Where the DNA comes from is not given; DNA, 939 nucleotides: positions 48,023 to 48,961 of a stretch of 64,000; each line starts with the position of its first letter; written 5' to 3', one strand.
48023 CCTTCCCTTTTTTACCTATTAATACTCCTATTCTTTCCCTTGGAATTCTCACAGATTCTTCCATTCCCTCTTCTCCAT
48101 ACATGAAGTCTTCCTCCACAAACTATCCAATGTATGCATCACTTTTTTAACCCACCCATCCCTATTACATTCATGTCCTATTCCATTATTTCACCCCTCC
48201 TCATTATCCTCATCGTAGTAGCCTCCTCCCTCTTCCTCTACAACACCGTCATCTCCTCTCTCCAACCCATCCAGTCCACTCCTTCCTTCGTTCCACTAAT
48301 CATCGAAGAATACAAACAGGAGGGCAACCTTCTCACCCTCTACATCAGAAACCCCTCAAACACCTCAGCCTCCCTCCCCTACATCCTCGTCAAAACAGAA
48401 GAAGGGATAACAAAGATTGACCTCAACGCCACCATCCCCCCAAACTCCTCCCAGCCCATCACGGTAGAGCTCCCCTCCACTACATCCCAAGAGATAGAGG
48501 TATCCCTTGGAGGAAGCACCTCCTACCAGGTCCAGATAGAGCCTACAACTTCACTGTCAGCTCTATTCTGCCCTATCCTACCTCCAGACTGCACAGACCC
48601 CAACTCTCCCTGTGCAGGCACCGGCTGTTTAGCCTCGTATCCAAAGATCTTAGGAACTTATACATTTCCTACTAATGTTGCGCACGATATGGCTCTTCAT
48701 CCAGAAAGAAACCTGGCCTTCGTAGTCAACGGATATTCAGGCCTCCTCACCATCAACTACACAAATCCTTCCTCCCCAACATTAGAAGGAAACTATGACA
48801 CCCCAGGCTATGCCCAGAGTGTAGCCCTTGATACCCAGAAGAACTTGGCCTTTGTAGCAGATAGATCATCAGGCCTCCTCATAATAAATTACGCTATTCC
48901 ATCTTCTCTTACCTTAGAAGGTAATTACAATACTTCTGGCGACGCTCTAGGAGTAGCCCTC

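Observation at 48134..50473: LVIVD-repeat beta-propeller surface protein built from near-identical DNA duplications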

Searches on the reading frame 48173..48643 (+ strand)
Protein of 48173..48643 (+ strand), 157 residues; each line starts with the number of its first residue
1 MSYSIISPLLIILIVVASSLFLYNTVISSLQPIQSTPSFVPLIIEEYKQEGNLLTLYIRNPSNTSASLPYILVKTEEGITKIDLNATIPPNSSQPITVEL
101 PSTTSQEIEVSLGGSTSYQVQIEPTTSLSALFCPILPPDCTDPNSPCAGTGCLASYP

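Call 58: search_protein_representatives(protein=window:48173-48643:+)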
Query: 157 residues. Proteins with E-value up to 0.001 (for the whole library): 5; up to 1e-10: 1; up to 1e-30: 1. The best 5 are listed.
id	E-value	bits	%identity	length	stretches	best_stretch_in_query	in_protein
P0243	5.3e-58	211.8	65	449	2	4-128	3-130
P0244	1.7e-05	41.4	58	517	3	109-139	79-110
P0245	1.7e-04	38.2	33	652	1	4-126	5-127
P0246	4.8e-04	36.7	28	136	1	3-105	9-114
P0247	6.4e-04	36.3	29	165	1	5-153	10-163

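Call 60: search_protein_families(library=pfam, proteins=[P0243, P0245, P0246, P0247], max_evalue=1)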
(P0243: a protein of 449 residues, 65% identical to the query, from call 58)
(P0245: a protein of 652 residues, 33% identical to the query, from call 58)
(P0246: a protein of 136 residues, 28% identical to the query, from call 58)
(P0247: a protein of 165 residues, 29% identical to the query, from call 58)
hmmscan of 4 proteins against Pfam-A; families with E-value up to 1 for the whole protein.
P0243 (449 aa): 3 families
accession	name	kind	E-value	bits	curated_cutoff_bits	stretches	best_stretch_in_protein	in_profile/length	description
PF10102.14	DUF2341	-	2.1e-26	92.6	23.4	1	172-250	1-82/84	Domain of unknown function (DUF2341)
PF12754.13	Get5_N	-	0.0066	17.2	29.1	1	55-123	19-88/151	Get5, N-terminal domain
PF15725.10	RCDG1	-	0.21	12.5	27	1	88-126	10-48/83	Renal cancer differentiation gene 1 protein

P0245 (652 aa): 0 families

P0246 (136 aa): 5 families
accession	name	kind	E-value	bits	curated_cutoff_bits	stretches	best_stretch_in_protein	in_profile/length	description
PF19912.4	DUF6385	-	0.00043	20.7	26.8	1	62-107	9-52/82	Domain of unknown function (DUF6385)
PF19410.4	DUF5980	-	0.032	15.1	27.1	1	100-130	55-85/97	Family of unknown function (DUF5980)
PF11337.13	DUF3139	-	0.12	13.4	27.3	0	110-132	60-82/83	Protein of unknown function (DUF3139)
PF13150.11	TraL_transposon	-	0.13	12.5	27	1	17-57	29-70/86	Conjugative transposon protein TraL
PF23906.1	DUF7248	-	0.17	12.3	27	1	11-34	13-36/58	Family of unknown function (DUF7248)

P0247 (165 aa): 2 families
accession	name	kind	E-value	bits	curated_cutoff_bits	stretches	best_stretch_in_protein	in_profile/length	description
PF07705.17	CARDB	-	0.015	16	22.7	1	62-125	22-83/101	CARDB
PF02743.24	dCache_1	-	0.049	13.6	45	1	74-121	65-119/240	Cache domain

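Call 61: find_encoding_contigs(protein=P0243, flank=10000, max_places=4)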
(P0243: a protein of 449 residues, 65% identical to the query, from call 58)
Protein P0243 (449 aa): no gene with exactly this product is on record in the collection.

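Call 63: search_solved_structures(query=A2, max_evalue=10)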
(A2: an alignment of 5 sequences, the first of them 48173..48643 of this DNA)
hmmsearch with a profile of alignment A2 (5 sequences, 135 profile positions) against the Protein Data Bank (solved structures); distinct sequences matched with E-value up to 10: 10.
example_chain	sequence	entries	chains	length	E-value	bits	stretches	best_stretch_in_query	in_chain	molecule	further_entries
8fk7_A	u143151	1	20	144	1.1e-08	38.4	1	4-124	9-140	Flagellin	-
5kyh_A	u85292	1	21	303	0.0032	20.7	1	3-36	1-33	Iho670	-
3j1r_A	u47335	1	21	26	0.0047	20.1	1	3-27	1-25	archaeal adhesion filament core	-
2kl6_A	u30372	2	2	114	0.046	16.9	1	59-116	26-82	Uncharacterized protein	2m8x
4uj7_A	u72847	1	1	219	0.06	16.6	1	61-103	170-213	SURFACE LAYER PROTEIN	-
3idu_A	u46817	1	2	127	0.066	16.4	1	59-116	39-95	Uncharacterized protein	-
8a9y_T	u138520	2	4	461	0.12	15.5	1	74-131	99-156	DUF4960 domain-containing protein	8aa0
8aa2_T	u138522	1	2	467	0.13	15.5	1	74-131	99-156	DUF4960 domain-containing protein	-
9qzd_A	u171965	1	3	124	0.61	13.3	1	48-92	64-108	dNTH0-H1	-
4uj8_A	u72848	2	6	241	3.5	10.8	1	61-109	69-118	SURFACE LAYER PROTEIN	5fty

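Call 65: search_solved_structures(query=window:48173-48643:+, max_evalue=10, show_alignments=2)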
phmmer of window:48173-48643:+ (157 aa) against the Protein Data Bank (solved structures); distinct sequences matched with E-value up to 10: 1.
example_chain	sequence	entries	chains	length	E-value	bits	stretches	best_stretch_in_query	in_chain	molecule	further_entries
9qp8_A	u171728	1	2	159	0.15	15.6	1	65-98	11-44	Rhs family protein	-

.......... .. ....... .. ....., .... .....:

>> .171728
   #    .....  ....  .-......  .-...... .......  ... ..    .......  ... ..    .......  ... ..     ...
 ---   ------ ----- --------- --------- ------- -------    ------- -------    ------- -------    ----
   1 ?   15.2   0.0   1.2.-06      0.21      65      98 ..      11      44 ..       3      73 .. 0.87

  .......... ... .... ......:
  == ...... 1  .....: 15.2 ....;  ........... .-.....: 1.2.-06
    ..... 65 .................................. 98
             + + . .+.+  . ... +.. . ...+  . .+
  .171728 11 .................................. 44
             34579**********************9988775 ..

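Call 68: search_solved_structures(query=A2, max_evalue=0.01, show_alignments=2)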
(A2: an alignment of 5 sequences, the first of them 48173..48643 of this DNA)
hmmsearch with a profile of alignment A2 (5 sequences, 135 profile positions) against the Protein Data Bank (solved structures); distinct sequences matched with E-value up to 0.01: 3.
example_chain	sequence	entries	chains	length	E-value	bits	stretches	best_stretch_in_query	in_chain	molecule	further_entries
8fk7_A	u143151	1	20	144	1.1e-08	38.4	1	4-124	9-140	Flagellin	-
5kyh_A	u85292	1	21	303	0.0032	20.7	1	3-36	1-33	Iho670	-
3j1r_A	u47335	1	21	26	0.0047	20.1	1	3-27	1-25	archaeal adhesion filament core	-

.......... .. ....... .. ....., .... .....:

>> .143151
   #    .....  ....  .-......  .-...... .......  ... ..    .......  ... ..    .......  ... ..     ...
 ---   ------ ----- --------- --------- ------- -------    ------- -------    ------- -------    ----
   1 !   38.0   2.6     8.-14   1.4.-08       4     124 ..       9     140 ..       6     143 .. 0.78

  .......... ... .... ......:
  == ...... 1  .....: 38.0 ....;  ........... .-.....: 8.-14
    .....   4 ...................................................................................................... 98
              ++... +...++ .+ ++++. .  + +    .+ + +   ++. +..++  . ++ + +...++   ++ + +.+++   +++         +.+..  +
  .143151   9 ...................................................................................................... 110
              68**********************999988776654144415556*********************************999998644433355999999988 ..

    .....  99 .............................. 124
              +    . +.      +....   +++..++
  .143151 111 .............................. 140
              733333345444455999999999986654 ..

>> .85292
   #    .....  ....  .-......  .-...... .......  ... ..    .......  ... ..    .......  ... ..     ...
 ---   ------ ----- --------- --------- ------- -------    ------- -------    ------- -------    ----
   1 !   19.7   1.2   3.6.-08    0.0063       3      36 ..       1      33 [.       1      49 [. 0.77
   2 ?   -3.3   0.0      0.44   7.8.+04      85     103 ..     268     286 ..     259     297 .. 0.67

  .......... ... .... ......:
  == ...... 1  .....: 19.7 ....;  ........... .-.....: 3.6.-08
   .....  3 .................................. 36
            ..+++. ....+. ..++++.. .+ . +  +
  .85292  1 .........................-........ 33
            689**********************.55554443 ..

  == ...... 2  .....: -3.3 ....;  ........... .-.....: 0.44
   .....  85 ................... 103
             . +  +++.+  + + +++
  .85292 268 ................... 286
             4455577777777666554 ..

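Call 69: search_solved_structures(query=A3, max_evalue=10)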
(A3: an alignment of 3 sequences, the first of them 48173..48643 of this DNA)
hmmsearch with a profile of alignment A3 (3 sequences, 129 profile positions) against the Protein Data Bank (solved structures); distinct sequences matched with E-value up to 10: 8.
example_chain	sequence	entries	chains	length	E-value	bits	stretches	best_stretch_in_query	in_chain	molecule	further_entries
9qp8_A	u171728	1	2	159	0.78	12.9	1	67-97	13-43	Rhs family protein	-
3e0g_A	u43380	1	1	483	0.9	12.7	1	49-100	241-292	Leukemia inhibitory factor receptor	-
9qzd_A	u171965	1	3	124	1.1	12.4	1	44-88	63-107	dNTH0-H1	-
1r1k_D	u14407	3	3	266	1.1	12.3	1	19-82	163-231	Ecdysone receptor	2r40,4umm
3jym_A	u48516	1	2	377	1.3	12.2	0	77-102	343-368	FK506-binding protein (FKBP) from wheat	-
3jxv_A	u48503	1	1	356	1.3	12.1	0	77-102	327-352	70 kDa peptidyl-prolyl isomerase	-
7pvk_A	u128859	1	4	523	1.3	12.1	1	21-54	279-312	Response regulator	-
3j1r_A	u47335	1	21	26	2.4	11.3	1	4-26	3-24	archaeal adhesion filament core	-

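Call 70: predict_structure(alignment_id=A2)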
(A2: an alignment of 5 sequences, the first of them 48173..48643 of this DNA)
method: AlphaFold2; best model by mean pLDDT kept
length: 157 residues; sequences in the alignment: 5
mean_pLDDT: 73.1   pTM: 0.51
mean pLDDT of the five models: 73.1, 70.5, 66.7, 65.0, 61.2
residues with pLDDT >= 90: 21; 70-90: 80; 50-70: 23; < 50: 33
segments of 3 or more residues with pLDDT < 50: 127-134, 139-157
pLDDT, mean of each block of 10 residues (from residue 1): 63 83 67 57 88 91 88 87 89 90 82 79 63 47 46 40
secondary structure, 60 per line:
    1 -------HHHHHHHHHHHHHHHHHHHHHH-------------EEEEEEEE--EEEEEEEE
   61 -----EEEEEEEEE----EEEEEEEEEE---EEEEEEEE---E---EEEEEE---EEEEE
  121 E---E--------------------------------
elements in order: H8-29 E43-50 E53-60 E66-74 E79-88 E92-99 E107-112 E116-121

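Call 74: fold_search(model_id=the predicted structure, library=pdb)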
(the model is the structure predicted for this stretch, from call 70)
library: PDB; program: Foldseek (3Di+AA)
matches with E <= 10: 1434; with E <= 0.001: 0
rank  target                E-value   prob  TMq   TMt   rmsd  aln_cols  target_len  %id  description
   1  8fk7_A                1.4e-03  1.00  0.43  0.48   5.7       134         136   15  Structure of the Pyrobaculum calidifontis flagellar-like archaeal type IV pilus (released 2023-06-28)
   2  2n59_MODEL_1_A        6.1e-03  0.97  0.24  0.32   7.0        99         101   17  Solution Structure of R. palustris CsgH (released 2016-05-11)
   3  9gy2_A                6.8e-03  1.00  0.36  0.11   4.5        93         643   16  Non-Hemolytic Phospholipase C (PLC N) (released 2025-10-15)
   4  7pjj                  7.6e-03  1.00  0.34  0.08   5.5       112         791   17  Structure of the Family-3 Glycosyl Hydrolase BcpE2 from Streptomyces scabies (released 2022-07-13)
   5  8b6l_E                8.5e-03  0.96  0.23  0.24   7.8       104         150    9  Subtomogram average of the human Sec61-TRAP-OSTA-translocon (released 2022-12-07)
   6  2xsk                  9.4e-03  0.96  0.25  0.34   6.9        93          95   17  E. coli curli protein CsgC - SeCys (released 2010-12-29)
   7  4p94_A                1.7e-02  1.00  0.37  0.47   5.2       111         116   11  The crystal structure of the soluble domain of Sulfolobus acidocaldarius FlaF (residues 35-164) (released 2015-04-22)
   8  7lk7                  1.7e-02  1.00  0.36  0.12   4.2        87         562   11  Structure of the Exo-alpha-L-galactosidase BpGH29 from Bacteroides plebeius in complex with L-galactose (released 2022-02-09)
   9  7lcg_A                1.9e-02  1.00  0.40  0.14   3.4        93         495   13  The mature Usutu SAAR-1776, Model A (released 2021-09-01)
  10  4p94_B                2.3e-02  1.00  0.38  0.44   5.1       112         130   10  The crystal structure of the soluble domain of Sulfolobus acidocaldarius FlaF (residues 35-164) (released 2015-04-22)
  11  1ufg_MODEL_1_A        2.3e-02  0.99  0.33  0.34   7.0       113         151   16  Solution structure of immunoglobulin like domain of mouse nuclear lamin (released 2004-06-22)
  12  5b1c_C                2.4e-02  1.00  0.38  0.56   3.5        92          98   13  Crystal structure of DEN4 ED3 mutant with L387I (released 2016-02-24)
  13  7ljj                  2.5e-02  1.00  0.38  0.12   3.6        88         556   11  Structure of the Exo-alpha-L-galactosidase BpGH29 from Bacteroides plebeius (released 2022-02-09)
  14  2k6w_MODEL_1_A        2.5e-02  0.97  0.28  0.35  11.7       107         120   15  Solution structures of apo PCuA (trans conformation of the peptide bond involving the nitrogen of P14) (released 2008-09-09)
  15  8btk_TA               2.5e-02  0.93  0.27  0.25   6.9       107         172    8  Structure of the TRAP complex with the Sec translocon and a translating ribosome (released 2023-05-24)
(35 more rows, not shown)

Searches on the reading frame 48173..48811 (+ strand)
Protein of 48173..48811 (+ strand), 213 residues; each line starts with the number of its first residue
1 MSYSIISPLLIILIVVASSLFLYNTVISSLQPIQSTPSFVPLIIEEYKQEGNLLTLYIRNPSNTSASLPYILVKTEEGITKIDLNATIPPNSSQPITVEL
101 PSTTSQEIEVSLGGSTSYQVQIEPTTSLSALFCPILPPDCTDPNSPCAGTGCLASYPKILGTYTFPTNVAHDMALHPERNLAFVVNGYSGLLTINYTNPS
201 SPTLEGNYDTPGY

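Call 36: search_protein_families(library=pfam, proteins=[window:48173-48709:+], max_evalue=10)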
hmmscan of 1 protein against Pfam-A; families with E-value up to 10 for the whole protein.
window:48173-48709:+ (179 aa): 3 families
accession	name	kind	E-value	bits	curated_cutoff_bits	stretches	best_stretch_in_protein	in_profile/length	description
PF17390.7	Bac_rhamnosid_C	-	0.019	15.2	22.1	1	81-111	46-74/78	Bacterial alpha-L-rhamnosidase C-terminal domain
PF12754.13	Get5_N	-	0.021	15.5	29.1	1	56-114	19-79/151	Get5, N-terminal domain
PF24053.1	DUF7356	-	0.062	13.7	27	1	58-121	27-89/105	Domain of unknown function (DUF7356)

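Call 47: find_related_loci(query=window:48173-48811:+, collection=metagenome_contigs, flank=6000)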
Query window:48173-48811:+ (213 aa) in metagenome_contigs; peptide patterns used: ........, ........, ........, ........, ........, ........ (x = any residue, [..] = any of these).
215 stretches matched a pattern; 2 encode a relative of the query (tblastn E <= 1e-3); 2 distinct loci.
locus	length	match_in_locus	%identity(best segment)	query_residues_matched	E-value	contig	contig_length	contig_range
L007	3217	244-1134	43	157-213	2e-9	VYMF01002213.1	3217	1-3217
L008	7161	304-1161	55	157-213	2e-8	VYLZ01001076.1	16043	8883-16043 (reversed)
